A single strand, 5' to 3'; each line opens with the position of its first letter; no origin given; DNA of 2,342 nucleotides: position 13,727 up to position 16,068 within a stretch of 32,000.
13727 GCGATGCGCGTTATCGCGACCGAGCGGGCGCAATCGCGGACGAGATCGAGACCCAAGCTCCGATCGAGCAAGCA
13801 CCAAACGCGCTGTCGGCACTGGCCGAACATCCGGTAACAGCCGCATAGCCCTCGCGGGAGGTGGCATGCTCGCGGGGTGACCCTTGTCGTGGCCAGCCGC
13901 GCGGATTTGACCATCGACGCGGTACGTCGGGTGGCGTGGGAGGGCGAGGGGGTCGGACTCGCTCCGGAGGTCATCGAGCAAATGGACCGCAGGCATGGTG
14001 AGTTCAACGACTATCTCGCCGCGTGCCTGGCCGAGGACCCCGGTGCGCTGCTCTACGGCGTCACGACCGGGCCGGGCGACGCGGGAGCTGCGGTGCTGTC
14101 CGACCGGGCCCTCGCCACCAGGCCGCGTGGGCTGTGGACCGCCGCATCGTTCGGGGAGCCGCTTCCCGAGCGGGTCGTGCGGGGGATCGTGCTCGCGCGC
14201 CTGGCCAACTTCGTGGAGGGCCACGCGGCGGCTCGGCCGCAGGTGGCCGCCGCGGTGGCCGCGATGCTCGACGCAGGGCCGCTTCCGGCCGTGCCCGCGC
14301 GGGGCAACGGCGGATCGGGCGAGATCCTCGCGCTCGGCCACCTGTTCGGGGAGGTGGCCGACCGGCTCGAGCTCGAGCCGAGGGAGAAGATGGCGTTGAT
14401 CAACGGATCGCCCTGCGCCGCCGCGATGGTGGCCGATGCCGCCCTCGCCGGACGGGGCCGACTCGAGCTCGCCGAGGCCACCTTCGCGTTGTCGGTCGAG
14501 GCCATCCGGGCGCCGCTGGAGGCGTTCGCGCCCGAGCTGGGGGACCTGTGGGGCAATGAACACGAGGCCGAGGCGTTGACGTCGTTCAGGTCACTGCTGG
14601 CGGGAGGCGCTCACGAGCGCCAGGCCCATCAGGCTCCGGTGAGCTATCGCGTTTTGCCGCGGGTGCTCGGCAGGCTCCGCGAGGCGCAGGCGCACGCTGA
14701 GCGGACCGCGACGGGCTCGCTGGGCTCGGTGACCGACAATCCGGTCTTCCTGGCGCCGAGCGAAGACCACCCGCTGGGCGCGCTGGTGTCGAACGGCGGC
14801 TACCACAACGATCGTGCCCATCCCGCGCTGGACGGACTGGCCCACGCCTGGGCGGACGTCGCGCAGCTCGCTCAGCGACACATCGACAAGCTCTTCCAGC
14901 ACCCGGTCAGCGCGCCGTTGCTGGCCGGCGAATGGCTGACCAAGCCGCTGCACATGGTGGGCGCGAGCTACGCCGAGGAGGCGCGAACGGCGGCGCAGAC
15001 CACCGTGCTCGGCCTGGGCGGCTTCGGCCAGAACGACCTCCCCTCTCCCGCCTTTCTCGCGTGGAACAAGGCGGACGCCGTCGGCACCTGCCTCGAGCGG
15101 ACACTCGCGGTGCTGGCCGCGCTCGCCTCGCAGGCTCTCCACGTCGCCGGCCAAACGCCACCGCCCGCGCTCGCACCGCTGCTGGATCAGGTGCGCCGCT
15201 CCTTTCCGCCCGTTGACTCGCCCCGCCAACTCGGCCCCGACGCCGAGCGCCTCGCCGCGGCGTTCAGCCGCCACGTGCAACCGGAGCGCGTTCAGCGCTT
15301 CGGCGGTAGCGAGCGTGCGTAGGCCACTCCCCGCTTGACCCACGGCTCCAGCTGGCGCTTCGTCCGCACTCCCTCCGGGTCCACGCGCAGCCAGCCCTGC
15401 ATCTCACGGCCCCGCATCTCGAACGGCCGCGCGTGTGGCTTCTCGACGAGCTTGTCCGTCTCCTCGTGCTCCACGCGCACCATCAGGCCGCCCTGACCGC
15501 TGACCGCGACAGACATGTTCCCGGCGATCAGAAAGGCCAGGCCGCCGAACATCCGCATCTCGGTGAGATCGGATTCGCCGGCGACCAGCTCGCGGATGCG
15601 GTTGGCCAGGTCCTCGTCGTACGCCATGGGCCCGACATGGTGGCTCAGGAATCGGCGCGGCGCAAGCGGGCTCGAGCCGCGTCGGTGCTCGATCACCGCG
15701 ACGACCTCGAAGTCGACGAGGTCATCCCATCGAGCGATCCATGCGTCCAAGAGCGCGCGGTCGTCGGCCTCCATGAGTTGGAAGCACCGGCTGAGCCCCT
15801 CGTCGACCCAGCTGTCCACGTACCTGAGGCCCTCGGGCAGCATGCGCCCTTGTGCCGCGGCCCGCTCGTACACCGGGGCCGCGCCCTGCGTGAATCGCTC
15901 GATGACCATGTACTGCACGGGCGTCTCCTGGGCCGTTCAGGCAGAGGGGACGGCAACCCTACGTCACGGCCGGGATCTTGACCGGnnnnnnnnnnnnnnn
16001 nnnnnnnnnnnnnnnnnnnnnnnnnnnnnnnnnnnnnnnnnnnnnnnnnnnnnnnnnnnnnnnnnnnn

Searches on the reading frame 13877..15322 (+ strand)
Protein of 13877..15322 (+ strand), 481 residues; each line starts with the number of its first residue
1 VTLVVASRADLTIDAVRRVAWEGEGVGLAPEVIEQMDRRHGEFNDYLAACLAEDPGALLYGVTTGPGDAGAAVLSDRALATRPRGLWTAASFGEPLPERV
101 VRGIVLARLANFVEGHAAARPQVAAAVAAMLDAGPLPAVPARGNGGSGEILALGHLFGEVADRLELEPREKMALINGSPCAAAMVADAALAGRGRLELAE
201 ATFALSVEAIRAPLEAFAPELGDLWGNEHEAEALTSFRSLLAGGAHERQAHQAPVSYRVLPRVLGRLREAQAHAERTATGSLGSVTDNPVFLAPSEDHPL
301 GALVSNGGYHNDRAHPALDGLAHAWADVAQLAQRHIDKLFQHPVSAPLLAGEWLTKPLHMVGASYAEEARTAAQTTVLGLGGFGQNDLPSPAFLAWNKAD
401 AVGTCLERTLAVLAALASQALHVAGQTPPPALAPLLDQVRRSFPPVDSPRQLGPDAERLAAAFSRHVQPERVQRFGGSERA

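Call 7: search_protein_families(library=pfam, proteins=[window:13877-15322:+], max_evalue=0.01)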
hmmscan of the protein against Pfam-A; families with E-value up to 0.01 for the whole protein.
window:13877-15322:+ (481 aa): 1 family
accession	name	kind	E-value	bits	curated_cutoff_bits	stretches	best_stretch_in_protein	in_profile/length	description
PF00221.24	Lyase_aromatic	-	1.3e-55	189.4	27.3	2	163-440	173-465/466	Aromatic amino acid lyase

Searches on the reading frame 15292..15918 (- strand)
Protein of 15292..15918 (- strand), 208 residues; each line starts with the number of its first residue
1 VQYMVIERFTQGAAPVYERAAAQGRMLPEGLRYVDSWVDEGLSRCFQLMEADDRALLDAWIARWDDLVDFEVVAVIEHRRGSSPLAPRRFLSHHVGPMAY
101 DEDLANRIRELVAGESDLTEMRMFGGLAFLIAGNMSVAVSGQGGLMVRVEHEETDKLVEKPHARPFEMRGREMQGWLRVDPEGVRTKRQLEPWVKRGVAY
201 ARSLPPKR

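Call 7: search_protein_families(library=pfam, proteins=[window:15292-15918:-], max_evalue=0.01)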
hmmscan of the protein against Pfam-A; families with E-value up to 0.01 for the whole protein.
window:15292-15918:- (208 aa): 2 families
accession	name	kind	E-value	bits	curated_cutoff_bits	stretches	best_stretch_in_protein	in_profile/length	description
PF11746.14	DUF3303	-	3.4e-24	85.2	21.2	1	1-77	1-80/92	Domain of unknown function (DUF3303)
PF04993.18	TfoX_N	-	6e-16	58.8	30.1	1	111-199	2-89/91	TfoX N-terminal domain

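Call 9: search_protein_families(library=ncbifam, proteins=[window:15292-15918:-], max_evalue=0.01)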
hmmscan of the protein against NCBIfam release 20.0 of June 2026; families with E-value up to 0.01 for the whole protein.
window:15292-15918:- (208 aa): 0 families
